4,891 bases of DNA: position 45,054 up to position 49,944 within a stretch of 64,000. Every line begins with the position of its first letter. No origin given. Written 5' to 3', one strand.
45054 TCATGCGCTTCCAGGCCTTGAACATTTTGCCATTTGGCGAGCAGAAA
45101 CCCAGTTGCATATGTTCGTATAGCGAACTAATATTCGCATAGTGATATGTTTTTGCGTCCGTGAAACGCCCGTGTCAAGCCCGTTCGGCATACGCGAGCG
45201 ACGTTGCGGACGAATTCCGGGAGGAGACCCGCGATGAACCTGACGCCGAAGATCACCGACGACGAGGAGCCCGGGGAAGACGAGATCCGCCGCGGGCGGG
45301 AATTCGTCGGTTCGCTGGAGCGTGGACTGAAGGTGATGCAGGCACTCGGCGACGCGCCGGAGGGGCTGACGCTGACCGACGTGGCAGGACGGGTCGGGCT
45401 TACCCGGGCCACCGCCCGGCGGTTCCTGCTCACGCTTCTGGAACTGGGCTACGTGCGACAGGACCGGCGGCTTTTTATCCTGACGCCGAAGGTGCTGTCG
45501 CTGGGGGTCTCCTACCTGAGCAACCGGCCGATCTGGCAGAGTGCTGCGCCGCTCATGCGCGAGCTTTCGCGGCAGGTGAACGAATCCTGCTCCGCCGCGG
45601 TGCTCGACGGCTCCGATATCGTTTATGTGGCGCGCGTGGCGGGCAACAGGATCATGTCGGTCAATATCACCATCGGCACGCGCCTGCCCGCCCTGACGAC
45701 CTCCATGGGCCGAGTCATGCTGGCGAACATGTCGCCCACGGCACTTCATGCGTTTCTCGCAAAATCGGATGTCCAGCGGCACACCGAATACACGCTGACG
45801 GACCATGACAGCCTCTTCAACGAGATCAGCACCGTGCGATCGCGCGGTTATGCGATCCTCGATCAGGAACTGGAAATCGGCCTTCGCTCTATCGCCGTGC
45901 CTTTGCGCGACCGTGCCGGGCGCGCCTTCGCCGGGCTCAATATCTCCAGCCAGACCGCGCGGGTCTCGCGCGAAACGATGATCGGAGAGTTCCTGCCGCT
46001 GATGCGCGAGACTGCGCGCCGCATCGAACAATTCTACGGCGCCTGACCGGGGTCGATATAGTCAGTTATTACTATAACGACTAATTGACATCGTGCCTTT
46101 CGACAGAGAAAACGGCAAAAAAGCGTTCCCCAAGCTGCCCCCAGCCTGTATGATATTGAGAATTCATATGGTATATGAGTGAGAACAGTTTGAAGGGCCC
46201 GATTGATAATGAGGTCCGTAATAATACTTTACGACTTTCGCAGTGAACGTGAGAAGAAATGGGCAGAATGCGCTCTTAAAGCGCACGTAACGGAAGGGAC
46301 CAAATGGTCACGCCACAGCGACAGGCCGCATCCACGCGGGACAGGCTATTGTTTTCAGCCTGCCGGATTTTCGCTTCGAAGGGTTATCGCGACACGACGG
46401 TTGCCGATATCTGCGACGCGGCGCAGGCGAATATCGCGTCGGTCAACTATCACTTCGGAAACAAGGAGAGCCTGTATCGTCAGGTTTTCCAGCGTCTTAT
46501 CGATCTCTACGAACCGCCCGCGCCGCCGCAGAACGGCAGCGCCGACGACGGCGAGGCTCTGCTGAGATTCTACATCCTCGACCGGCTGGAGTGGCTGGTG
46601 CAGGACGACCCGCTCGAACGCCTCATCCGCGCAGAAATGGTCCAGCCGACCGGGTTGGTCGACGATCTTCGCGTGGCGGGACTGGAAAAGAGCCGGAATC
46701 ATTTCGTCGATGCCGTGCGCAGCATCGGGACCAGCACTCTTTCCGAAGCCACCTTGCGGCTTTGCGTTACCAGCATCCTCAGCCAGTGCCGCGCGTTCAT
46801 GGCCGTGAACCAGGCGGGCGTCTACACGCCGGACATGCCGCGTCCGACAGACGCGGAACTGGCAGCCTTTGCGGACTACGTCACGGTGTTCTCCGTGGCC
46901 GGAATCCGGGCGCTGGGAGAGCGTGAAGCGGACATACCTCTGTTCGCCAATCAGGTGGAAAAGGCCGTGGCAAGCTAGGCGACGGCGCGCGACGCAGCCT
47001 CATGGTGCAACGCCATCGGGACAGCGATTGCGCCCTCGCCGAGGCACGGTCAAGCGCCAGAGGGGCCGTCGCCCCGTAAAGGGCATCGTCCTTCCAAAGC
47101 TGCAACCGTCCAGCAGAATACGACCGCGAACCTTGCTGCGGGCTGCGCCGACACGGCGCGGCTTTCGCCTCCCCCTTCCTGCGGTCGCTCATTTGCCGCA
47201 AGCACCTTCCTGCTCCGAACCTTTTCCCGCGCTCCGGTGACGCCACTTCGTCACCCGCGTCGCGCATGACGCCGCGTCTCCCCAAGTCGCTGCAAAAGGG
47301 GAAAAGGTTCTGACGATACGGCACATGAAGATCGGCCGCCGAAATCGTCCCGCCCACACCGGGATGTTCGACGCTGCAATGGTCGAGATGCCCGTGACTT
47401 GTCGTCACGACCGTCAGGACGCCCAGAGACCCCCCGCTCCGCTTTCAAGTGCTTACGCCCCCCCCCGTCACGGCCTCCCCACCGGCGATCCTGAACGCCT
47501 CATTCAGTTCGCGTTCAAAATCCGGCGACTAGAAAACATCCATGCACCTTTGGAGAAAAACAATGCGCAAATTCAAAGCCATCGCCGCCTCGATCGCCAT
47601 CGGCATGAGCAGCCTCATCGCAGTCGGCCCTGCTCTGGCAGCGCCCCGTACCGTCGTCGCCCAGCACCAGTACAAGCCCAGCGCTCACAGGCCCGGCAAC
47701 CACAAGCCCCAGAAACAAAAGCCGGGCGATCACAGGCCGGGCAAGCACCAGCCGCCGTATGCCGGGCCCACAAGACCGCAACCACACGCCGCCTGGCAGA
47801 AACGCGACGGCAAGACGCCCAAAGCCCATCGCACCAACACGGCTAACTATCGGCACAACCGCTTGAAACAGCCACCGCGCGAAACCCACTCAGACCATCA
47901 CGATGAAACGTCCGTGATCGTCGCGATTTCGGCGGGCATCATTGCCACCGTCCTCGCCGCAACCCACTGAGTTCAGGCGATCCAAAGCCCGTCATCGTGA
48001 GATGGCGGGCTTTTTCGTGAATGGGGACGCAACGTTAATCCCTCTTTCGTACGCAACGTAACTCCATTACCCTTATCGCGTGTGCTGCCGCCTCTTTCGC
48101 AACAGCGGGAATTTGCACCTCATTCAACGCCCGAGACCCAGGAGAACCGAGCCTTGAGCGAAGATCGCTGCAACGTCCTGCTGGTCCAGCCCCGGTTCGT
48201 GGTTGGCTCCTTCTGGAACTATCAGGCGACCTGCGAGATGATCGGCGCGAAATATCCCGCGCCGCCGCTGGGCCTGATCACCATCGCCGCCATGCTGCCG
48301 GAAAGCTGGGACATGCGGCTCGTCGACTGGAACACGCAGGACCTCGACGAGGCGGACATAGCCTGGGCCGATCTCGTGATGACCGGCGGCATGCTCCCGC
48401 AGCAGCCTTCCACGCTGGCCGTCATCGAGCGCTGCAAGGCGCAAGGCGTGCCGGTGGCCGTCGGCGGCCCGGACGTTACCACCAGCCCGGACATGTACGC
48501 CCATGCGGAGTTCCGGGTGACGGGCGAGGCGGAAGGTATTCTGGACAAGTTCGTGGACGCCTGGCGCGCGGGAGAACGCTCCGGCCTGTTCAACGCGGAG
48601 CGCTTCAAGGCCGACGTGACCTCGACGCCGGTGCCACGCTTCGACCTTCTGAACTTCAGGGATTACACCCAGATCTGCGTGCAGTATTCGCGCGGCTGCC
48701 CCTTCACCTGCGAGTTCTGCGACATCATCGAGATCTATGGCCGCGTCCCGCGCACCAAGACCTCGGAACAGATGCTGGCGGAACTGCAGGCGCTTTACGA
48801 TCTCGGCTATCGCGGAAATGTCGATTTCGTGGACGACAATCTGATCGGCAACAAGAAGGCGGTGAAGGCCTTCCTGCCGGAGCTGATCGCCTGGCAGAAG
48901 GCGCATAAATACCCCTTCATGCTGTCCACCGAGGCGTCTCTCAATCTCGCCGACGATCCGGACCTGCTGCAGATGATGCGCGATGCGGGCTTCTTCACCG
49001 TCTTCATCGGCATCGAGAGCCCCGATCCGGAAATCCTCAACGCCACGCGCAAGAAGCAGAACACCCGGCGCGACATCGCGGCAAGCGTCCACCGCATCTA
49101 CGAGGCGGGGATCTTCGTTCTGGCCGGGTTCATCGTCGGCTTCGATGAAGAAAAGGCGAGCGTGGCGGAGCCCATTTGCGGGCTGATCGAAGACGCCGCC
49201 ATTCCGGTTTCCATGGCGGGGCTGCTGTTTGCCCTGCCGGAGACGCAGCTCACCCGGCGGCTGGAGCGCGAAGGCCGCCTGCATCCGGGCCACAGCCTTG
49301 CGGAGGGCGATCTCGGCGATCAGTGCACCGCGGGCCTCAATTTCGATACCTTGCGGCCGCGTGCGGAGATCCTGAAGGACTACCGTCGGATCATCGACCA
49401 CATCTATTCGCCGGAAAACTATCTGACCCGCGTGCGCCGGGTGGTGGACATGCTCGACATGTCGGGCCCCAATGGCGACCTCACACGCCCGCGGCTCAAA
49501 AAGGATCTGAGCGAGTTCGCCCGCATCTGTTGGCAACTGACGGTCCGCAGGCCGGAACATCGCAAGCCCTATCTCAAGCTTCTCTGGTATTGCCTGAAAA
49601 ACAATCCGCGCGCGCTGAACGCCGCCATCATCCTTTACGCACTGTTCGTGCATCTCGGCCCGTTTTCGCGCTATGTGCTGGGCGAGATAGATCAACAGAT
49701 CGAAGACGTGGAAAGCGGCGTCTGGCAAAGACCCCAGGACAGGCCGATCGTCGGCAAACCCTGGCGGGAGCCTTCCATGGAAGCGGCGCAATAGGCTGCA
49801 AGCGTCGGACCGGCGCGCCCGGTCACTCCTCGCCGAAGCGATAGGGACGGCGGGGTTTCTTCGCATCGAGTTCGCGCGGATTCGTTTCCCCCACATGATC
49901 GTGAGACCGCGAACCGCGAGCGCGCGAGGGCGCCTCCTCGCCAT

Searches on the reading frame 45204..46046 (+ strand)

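Call 59: search_protein_families(library=pfam, max_evalue=1e-8, proteins=[window:45204-46046:+])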
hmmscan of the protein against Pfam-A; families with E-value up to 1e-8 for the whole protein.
window:45204-46046:+ (280 aa): 2 families
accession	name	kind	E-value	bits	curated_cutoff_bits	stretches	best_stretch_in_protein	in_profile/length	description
PF01614.24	IclR_C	-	1.8e-44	151.8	24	1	103-274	2-172/174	Bacterial transcriptional regulator IclR C-terminal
PF09339.16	HTH_IclR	-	5.5e-18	64.9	22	1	37-87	1-51/52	IclR helix-turn-helix domain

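Call 62: search_protein_families(library=ncbifam, max_evalue=1e-20, proteins=[window:45204-46046:+])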
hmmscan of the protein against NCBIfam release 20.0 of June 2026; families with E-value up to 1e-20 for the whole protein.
window:45204-46046:+ (280 aa): 5 families
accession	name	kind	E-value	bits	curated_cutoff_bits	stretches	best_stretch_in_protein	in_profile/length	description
TIGR02431.1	pcaR_pcaU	subfamily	8e-99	330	284.75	1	32-276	2-246/248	beta-ketoadipate pathway transcriptional regulators, PcaR/PcaU/PobR family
NF045644.1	TransRegBhcR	equivalog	1.1e-44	152.8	350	1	33-279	20-266/267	HTH-type transcriptional regulator BhcR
NF011671.1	PRK15090.1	equivalog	6.4e-43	146.8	275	1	32-276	7-251/256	DNA-binding transcriptional regulator KdgR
NF008601.2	PRK11569.1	equivalog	6.4e-37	127.2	380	1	35-279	26-273/276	glyoxylate bypass operon transcriptional repressor IclR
NF007548.0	PRK10163.1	equivalog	4.4e-26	91.6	406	1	35-276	21-263/271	HTH-type transcriptional repressor AllR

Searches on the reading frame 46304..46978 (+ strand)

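Call 59: search_protein_families(library=pfam, max_evalue=1e-8, proteins=[window:46304-46978:+])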
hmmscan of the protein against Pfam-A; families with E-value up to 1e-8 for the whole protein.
window:46304-46978:+ (224 aa): 1 family
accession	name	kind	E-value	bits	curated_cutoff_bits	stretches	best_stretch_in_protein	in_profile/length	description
PF00440.29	TetR_N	-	9.5e-12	44.9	24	1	18-60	4-46/47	Bacterial regulatory proteins, tetR family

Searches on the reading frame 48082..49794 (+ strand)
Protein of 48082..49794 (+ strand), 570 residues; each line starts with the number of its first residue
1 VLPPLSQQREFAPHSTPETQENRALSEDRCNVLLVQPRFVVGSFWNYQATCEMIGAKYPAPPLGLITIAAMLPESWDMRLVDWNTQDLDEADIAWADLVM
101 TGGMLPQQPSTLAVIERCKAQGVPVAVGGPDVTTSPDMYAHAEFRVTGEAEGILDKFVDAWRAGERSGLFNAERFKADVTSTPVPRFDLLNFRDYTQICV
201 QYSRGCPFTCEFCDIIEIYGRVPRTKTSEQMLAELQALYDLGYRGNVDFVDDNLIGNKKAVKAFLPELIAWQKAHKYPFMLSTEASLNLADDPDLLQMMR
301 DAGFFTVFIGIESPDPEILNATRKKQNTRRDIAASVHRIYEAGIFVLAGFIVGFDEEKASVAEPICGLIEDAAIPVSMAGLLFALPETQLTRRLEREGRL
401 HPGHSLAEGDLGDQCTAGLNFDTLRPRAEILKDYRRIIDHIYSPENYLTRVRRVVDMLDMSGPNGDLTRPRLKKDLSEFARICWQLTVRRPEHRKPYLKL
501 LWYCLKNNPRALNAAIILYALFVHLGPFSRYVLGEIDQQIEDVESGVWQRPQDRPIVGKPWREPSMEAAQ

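Call 59: search_protein_families(library=pfam, max_evalue=1e-8, proteins=[window:48082-49794:+])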
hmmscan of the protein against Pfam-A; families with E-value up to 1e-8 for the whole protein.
window:48082-49794:+ (570 aa): 3 families
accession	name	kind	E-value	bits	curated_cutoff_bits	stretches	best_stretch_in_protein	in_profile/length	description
PF13282.11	DUF4070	-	4.2e-31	108.3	22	1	388-536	1-142/144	Domain of unknown function (DUF4070)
PF04055.27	Radical_SAM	-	5.2e-18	66.2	29.5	1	201-358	2-155/166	Radical SAM superfamily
PF02310.24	B12-binding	-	1.9e-10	41.1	32.1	0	56-156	8-119/121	B12 binding domain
